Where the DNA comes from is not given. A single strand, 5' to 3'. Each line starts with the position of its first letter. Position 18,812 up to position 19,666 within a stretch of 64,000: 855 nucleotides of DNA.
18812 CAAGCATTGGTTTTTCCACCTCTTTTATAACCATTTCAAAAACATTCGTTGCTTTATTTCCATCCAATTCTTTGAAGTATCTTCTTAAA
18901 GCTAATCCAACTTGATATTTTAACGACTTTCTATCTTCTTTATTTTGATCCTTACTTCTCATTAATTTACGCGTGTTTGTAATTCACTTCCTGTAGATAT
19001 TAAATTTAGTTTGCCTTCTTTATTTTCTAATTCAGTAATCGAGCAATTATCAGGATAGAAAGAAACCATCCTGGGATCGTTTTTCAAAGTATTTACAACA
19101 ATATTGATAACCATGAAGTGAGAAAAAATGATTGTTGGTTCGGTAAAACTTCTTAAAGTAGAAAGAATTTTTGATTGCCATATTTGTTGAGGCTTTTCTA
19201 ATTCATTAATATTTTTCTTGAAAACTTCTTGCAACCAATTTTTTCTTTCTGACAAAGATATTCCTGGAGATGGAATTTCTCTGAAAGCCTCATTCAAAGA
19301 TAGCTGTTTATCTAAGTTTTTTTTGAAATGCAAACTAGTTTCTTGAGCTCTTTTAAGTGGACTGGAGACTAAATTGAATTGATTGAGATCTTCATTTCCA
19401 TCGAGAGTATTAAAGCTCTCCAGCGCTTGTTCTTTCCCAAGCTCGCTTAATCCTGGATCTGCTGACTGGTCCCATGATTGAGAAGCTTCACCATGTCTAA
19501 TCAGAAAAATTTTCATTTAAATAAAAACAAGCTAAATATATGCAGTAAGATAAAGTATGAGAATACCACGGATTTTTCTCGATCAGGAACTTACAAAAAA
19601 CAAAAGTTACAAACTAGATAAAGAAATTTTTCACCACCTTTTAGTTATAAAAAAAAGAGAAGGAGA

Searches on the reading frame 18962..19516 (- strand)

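Call 75: search_protein_families(library=pfam, proteins=[window:18962-19516:-], max_evalue=0.00001)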
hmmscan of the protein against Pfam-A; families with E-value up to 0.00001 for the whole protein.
window:18962-19516:- (184 aa): 1 family
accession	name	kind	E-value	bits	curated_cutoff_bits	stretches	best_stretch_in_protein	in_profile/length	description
PF00300.27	His_Phos_1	-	2e-16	60.7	21.7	1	3-172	1-188/194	Histidine phosphatase superfamily (branch 1)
